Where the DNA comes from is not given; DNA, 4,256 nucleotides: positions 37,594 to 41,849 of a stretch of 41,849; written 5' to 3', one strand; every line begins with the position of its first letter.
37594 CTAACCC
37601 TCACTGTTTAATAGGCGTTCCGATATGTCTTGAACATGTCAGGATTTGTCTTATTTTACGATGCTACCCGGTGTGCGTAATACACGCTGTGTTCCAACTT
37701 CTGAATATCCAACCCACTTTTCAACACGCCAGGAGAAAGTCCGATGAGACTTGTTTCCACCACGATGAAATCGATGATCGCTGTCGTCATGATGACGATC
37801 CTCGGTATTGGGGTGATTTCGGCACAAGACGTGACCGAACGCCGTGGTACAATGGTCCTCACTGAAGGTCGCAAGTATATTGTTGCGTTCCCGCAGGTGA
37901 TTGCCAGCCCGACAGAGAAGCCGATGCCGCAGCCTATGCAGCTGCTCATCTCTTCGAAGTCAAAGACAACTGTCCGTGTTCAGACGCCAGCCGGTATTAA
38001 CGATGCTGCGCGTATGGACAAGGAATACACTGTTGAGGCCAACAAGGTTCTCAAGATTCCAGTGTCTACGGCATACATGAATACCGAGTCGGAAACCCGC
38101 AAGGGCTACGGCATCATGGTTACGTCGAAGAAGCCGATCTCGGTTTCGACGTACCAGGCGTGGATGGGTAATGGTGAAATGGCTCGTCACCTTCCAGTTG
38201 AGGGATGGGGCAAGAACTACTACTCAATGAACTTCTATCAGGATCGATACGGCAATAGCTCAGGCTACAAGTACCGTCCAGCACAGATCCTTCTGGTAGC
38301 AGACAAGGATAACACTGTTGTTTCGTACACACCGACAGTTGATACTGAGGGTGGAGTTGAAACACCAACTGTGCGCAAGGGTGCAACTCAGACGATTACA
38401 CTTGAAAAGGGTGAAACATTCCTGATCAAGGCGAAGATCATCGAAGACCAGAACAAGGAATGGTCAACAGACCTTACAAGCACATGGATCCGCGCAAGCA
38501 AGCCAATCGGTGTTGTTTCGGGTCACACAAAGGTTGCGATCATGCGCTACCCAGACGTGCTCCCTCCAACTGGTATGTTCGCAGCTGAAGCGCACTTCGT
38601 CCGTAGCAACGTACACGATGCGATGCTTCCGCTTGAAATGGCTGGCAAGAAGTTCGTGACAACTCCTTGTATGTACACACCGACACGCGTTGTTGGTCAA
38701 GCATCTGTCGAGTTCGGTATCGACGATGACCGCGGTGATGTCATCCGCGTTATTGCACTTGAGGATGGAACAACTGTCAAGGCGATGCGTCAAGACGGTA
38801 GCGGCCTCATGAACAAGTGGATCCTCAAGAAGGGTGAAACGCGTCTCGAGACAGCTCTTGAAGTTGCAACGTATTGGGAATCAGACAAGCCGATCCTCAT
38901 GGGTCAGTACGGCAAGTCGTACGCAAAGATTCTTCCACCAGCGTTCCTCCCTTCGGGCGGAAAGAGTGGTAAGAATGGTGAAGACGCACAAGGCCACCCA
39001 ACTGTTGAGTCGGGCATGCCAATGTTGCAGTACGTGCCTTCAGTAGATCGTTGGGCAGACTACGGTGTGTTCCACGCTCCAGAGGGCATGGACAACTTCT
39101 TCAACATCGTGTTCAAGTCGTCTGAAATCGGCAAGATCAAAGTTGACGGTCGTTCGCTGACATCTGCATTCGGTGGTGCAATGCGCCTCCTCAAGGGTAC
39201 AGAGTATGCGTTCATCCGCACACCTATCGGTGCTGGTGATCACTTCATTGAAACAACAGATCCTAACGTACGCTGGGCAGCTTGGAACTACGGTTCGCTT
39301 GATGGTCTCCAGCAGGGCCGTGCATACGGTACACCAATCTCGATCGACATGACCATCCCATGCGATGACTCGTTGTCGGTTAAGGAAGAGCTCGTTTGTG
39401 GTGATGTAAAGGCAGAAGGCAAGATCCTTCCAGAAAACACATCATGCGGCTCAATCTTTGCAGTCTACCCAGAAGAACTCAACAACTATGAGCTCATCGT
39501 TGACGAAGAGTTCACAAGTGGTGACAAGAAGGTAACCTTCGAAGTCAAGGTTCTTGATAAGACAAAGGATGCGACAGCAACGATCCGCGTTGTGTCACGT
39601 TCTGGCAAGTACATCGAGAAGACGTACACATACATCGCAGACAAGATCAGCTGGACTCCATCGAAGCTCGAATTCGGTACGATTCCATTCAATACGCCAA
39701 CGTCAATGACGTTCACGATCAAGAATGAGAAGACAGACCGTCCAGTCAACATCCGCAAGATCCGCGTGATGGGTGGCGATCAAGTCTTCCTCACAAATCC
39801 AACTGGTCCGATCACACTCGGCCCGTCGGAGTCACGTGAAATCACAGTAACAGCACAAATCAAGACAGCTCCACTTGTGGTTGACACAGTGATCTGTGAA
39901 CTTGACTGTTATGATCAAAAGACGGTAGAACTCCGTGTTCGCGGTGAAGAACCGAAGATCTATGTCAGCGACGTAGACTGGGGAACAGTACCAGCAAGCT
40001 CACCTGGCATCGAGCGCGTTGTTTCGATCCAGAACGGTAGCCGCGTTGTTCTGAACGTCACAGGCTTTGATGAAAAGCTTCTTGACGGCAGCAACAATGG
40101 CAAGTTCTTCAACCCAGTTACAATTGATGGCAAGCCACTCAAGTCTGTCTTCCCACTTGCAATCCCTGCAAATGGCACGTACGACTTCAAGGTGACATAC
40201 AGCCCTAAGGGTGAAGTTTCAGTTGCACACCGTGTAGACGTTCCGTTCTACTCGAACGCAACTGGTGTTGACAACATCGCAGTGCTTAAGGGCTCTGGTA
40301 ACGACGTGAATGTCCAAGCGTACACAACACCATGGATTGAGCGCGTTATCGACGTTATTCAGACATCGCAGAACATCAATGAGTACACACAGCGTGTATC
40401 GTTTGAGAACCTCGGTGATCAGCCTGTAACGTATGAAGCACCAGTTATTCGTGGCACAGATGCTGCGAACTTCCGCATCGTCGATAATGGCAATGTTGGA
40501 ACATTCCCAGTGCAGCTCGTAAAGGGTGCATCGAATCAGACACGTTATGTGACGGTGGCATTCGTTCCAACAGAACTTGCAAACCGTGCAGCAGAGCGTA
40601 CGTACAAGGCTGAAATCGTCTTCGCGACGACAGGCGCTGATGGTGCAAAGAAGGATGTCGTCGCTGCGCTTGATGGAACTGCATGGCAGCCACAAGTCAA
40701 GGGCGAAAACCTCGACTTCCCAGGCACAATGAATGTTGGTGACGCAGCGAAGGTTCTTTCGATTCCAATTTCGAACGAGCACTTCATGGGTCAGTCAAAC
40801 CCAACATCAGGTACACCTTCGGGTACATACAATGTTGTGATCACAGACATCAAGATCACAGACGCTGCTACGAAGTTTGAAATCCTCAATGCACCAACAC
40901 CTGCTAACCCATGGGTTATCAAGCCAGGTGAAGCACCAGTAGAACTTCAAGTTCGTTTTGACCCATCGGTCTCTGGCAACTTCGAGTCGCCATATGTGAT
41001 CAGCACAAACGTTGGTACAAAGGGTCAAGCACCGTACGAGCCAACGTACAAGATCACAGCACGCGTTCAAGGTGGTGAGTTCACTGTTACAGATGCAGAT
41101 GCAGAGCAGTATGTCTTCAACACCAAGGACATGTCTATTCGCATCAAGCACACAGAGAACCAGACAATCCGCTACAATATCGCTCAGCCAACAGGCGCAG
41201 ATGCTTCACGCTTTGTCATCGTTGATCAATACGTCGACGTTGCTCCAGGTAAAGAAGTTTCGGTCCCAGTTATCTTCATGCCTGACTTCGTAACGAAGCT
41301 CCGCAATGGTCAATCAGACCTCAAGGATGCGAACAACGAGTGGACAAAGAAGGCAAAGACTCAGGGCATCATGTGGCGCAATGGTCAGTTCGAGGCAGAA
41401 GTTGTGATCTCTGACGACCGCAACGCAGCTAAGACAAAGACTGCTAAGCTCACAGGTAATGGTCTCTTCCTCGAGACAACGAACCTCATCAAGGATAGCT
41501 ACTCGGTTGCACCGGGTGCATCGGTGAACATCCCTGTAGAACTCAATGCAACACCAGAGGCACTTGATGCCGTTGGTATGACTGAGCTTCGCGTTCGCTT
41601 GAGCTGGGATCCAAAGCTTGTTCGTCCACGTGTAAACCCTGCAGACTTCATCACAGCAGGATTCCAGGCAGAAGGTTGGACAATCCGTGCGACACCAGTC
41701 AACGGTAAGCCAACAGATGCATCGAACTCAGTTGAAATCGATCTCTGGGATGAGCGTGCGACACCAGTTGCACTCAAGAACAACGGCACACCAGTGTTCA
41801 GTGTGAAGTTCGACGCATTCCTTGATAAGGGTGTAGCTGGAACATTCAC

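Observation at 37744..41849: Untracked giant ORF running off the window, with extreme translational codon bias: candidate major surface / S-layer-like protein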

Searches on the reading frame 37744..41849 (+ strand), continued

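Call 21: find_related_loci(query=P0084, collection=viral_contigs, flank=10000)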
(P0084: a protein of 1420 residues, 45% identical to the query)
Query P0084 (1420 aa) in viral_contigs; peptide patterns used: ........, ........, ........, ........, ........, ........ (x = any residue, [..] = any of these).
11 stretches matched a pattern; 1 encode a relative of the query (tblastn E <= 1e-3); 1 distinct loci.
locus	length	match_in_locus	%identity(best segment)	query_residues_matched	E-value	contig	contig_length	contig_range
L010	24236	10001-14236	73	8-1420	0e+0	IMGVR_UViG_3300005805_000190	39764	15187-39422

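Call 29: search_solved_structures(query=A2, max_evalue=1, show_alignments=2)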
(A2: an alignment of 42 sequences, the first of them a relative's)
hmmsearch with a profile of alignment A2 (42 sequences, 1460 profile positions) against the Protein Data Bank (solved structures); distinct sequences matched with E-value up to 1: 9.
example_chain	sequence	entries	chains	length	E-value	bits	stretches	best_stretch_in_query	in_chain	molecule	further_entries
7sqc_F0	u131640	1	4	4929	2.9e-21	78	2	627-726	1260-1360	Hydin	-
7n6g_1J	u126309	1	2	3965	6.1e-19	70.3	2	627-726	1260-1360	HYDIN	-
9ijj_4G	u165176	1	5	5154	2.2e-15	58.5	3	629-726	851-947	Hydrocephalus-inducing protein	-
7n6g_1L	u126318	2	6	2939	8.3e-07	30.1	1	628-769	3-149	FAP47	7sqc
7ptb_A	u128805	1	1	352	0.041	14.5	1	737-926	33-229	Centrosomal protein of 192 kDa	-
7n61_1B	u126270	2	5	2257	0.06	14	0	632-760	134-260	FAP65 | Flagellar associated protein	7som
8hqu_A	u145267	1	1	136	0.4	11.2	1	641-701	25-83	Vesicle-associated membrane protein-associated protein SCS2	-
8hs7_A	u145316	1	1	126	0.44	11.1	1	641-701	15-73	Vesicle-associated membrane protein-associated protein SCS2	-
6lp4_A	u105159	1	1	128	0.44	11.1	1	641-701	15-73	Vesicle-associated membrane protein-associated protein SCS2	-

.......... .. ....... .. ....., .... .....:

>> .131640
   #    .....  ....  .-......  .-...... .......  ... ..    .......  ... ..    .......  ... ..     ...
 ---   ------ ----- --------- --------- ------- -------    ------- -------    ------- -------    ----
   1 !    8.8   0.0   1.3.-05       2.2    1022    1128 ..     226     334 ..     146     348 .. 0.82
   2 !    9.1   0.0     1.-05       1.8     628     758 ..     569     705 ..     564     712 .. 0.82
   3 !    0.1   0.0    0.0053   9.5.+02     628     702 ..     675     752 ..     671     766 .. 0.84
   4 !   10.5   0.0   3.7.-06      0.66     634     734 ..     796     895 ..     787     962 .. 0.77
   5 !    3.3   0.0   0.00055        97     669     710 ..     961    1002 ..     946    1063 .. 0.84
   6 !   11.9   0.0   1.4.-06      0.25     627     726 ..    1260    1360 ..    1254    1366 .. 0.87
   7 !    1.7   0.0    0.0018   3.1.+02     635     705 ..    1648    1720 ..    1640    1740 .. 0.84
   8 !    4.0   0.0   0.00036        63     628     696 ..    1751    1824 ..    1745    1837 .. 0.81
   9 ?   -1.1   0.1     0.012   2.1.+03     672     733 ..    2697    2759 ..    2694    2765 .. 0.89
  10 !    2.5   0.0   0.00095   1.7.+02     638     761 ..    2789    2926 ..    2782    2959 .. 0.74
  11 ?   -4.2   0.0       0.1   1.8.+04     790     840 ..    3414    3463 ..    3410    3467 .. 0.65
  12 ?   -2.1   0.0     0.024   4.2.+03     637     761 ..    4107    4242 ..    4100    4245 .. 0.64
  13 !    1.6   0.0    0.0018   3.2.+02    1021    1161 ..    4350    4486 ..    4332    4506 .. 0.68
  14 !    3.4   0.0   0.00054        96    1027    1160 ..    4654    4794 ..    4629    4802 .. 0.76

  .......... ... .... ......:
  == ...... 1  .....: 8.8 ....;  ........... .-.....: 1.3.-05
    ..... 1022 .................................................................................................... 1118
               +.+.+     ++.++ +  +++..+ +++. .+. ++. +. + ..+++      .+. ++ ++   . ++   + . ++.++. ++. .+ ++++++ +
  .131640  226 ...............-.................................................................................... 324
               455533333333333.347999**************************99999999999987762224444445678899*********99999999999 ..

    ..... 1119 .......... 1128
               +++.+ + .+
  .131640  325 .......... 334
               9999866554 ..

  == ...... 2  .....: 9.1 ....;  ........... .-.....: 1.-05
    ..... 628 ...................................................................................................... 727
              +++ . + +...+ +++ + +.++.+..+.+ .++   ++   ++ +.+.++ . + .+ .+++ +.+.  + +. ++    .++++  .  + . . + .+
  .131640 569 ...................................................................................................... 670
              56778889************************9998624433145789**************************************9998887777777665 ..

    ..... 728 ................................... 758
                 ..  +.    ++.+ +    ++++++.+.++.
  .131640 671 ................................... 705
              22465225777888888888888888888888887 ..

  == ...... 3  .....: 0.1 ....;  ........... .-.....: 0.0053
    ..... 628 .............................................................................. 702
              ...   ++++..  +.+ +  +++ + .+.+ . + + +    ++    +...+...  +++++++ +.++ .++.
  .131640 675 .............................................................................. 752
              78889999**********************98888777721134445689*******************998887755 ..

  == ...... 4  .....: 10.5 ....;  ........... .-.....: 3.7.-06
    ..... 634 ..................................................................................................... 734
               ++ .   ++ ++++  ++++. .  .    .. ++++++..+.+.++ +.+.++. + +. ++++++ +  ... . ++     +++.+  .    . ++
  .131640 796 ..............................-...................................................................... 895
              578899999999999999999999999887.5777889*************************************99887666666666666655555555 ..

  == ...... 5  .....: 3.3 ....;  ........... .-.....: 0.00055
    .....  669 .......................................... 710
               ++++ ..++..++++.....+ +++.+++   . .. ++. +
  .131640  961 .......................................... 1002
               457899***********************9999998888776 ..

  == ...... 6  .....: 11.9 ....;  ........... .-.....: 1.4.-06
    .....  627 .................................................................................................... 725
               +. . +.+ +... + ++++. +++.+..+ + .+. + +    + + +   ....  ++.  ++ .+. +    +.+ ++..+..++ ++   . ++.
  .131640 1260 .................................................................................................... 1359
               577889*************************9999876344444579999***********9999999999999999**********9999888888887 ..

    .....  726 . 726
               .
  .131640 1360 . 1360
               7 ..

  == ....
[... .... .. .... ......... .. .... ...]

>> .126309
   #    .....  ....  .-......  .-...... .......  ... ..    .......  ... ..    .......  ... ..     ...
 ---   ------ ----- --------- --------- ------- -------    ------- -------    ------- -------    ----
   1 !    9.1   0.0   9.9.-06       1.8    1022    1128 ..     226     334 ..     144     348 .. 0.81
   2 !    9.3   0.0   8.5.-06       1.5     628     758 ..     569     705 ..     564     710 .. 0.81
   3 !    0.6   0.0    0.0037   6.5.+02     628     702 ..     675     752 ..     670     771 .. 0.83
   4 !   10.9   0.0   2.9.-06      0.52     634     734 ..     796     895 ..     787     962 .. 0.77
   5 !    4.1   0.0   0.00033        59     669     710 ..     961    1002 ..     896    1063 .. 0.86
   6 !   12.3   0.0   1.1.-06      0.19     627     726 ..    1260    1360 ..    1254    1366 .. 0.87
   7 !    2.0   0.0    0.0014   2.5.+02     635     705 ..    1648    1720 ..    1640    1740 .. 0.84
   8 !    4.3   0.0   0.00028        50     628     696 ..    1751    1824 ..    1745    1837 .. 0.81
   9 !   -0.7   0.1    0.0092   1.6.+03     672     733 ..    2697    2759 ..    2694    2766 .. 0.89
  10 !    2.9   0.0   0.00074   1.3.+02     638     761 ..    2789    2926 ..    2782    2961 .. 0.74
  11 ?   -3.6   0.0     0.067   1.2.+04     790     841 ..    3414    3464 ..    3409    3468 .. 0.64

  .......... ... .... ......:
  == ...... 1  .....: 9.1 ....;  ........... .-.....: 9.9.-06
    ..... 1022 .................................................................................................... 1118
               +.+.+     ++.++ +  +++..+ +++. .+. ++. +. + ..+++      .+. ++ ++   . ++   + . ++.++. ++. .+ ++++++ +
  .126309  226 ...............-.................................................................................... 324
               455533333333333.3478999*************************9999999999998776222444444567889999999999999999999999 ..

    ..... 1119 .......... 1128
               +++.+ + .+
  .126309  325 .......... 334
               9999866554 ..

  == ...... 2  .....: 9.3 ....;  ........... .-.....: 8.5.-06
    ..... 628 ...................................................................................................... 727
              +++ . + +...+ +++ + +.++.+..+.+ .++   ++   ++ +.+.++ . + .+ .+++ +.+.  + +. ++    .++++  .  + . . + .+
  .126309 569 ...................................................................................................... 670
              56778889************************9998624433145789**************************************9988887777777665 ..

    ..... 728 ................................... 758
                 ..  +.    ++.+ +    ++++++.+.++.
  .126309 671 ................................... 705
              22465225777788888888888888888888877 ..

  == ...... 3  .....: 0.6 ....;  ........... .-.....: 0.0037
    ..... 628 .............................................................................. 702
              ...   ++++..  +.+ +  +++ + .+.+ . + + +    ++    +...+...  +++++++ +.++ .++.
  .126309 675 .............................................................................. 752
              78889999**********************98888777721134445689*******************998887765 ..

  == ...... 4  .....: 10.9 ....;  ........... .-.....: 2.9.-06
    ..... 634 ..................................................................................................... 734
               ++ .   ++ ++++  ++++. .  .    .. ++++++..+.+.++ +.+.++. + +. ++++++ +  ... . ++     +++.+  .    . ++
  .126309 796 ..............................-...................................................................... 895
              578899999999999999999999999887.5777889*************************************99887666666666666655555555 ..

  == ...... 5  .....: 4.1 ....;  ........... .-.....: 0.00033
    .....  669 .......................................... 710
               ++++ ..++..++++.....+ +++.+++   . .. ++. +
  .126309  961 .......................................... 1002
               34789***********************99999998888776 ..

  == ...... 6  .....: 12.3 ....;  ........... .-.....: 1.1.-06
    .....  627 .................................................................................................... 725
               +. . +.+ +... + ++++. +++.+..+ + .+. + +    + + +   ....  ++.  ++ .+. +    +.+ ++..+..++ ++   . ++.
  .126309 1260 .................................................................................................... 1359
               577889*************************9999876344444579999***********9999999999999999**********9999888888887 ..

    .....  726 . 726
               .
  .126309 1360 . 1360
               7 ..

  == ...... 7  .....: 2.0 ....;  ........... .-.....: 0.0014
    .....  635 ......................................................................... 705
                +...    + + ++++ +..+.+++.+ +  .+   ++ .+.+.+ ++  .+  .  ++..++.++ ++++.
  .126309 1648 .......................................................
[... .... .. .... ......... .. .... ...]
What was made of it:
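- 39649..41373 (+): Array of about five Ig-like (ASH/PapD-like, choice-of-anchor D) domains (aa 636-1210). HYDIN matches in the PDB profile search at profile positions 627-770 and 1022-1128 (call 29).
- Tried and rejected: It matched only the HYDIN/ASH Ig domains (call 29).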

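Call 30: search_protein_families(library=phrogs, proteins=[L009:239-1855:+, L009:2631-3590:+, L009:5535-6287:+, L009:6334-7497:+, L009:7497-9203:+, L009:10001-14263:+, L009:14684-15517:+, L009:16386-18422:+, L009:19044-20942:+, L009:20995-24261:+], max_evalue=0.00001)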
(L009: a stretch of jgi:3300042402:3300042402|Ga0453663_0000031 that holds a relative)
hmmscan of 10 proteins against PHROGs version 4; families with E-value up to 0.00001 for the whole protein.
L009:239-1855:+ (538 aa): 0 families

L009:2631-3590:+ (319 aa): 5 families
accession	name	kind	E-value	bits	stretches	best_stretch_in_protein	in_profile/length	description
phrog_168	-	DNA, RNA and nucleotide metabolism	1.6e-57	196.6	1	2-314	5-308/314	clamp loader of DNA polymerase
phrog_5846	-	DNA, RNA and nucleotide metabolism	2.6e-19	70.7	1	5-206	3-200/380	clamp loader of DNA polymerase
phrog_11838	-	DNA, RNA and nucleotide metabolism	1e-16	62.1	1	7-222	6-218/420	clamp loader of DNA polymerase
phrog_9172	-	unknown function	1.6e-06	28.3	1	26-58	97-129/509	-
phrog_7485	-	unknown function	6.7e-06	26.3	0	38-81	229-266/430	-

L009:5535-6287:+ (250 aa): 3 families
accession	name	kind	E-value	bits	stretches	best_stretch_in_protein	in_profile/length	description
phrog_25228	-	DNA, RNA and nucleotide metabolism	4.7e-33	115.6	1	7-236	12-232/326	3'-5' exonuclease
phrog_403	-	DNA, RNA and nucleotide metabolism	1.5e-15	57.9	1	9-232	68-248/321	DNA polymerase exonuclease subunit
phrog_17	-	DNA, RNA and nucleotide metabolism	1.8e-10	40.4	1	8-227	672-821/1445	DNA polymerase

L009:6334-7497:+ (387 aa): 1 family
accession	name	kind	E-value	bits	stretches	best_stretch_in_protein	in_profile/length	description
phrog_107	-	DNA, RNA and nucleotide metabolism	3.3e-17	63.8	1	19-349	122-374/542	exonuclease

L009:7497-9203:+ (568 aa): 1 family
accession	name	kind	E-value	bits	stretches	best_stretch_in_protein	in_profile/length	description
phrog_2488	-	DNA, RNA and nucleotide metabolism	2.7e-98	331.2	1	21-562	19-576/579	DNA helicase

L009:10001-14263:+ (1420 aa): 0 families

L009:14684-15517:+ (277 aa): 12 families
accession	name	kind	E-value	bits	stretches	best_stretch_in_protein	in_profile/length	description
phrog_181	-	lysis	2.7e-67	229.3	1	16-272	280-526/769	endolysin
phrog_9506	-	lysis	3e-25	90.6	1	165-271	69-188/330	endolysin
phrog_26317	-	unknown function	3.6e-24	86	1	162-269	8-110/119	-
phrog_14712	-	moron, auxiliary metabolic gene and host takeover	4.6e-23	82.9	1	167-269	73-180/322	chitinase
phrog_317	-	lysis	1.4e-14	55.1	1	94-266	210-349/492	endolysin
phrog_2649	-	lysis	5.1e-14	53.8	1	2-63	174-240/261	endolysin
phrog_1224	-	head and packaging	9.4e-14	52.5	1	1-61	2-67/438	endolysin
phrog_34417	-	unknown function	1.5e-12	48.4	1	168-271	76-190/326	-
phrog_1519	-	lysis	1.5e-12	48.4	1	67-270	187-374/502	endolysin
phrog_1493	-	lysis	6.6e-12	46.3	1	6-59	244-306/394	endolysin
phrog_6707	-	lysis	2.8e-06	27.4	1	18-77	202-260/311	endolysin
phrog_29753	-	unknown function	8.3e-06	26.2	0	185-218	277-310/374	-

L009:16386-18422:+ (678 aa): 0 families

L009:19044-20942:+ (632 aa): 10 families
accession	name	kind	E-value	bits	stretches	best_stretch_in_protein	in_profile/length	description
phrog_5989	-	head and packaging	3.9e-55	188.4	1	57-298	100-324/347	terminase large subunit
phrog_2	-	head and packaging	8e-38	131.7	1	95-549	262-583/807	terminase large subunit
phrog_36964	-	head and packaging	1.9e-33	116.5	1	127-325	435-644/890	terminase large subunit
phrog_7579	-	head and packaging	3.1e-14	53.8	1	112-280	16-180/239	terminase large subunit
phrog_9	-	head and packaging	1.6e-11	44.8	1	52-289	176-404/812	terminase large subunit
phrog_38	-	head and packaging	7.4e-10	39.1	1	70-175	266-371/760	terminase large subunit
phrog_675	-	head and packaging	1.2e-09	38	1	102-258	46-199/576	terminase large subunit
phrog_28229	-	unknown function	7.7e-08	33.8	0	62-87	7-32/154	-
phrog_15503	-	unknown function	9e-07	29.5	1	94-225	66-200/245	-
phrog_24361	-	head and packaging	1.5e-06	29.1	1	436-552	16-132/162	terminase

L009:20995-24261:+ (1089 aa): 1 family
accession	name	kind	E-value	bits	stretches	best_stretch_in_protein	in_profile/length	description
phrog_34521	-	tail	9.1e-88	296.2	2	825-1088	632-888/962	tail sheath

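Call 47: find_encoding_contigs(protein=P0106, flank=10000, max_places=1)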
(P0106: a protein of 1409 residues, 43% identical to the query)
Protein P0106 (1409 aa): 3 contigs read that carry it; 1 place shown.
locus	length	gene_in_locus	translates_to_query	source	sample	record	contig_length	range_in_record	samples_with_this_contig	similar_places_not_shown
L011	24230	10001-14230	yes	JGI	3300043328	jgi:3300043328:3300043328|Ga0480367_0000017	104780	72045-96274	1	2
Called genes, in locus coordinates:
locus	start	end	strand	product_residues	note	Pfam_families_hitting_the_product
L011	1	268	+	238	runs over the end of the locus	PF02562:PhoH, PF13245:AAA_19 (weak)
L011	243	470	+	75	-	-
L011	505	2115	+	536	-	-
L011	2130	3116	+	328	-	-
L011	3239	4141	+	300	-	PF05673:DUF815 (faint), PF13401:AAA_22 (faint), PF13479:AAA_24 (faint), PF20720:nSTAND3 (weak), PF00004:AAA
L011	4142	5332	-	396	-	PF16796:Microtub_bd (weak)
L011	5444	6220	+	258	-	PF13482:RNase_H_2 (weak), PF10108:DNA_pol_B_exo2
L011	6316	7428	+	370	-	PF02739:5_3_exonuc_N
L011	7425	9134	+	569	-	PF04851:ResIII (faint), PF13307:Helicase_C_2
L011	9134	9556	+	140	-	-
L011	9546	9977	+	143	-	PF07659:DUF1599 (weak)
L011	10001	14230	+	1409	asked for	PF17517:IgGFc_binding, PF22073:Cep192_D4 (faint), PF22544:HYDIN_VesB_CFA65-like_Ig (faint), PF24798:Ig-CFAP74_4th (faint)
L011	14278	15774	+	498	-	PF18030:Rimk_N (faint), PF14397:ATPgrasp_ST (faint), PF02655:ATP-grasp_3, PF08443:RimK, PF14398:ATPgrasp_YheCD (weak), PF02955:GSH-S_ATP (faint), PF07478:Dala_Dala_lig_C (weak)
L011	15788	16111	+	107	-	-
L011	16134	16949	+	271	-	PF01471:PG_binding_1, PF00182:Glyco_hydro_19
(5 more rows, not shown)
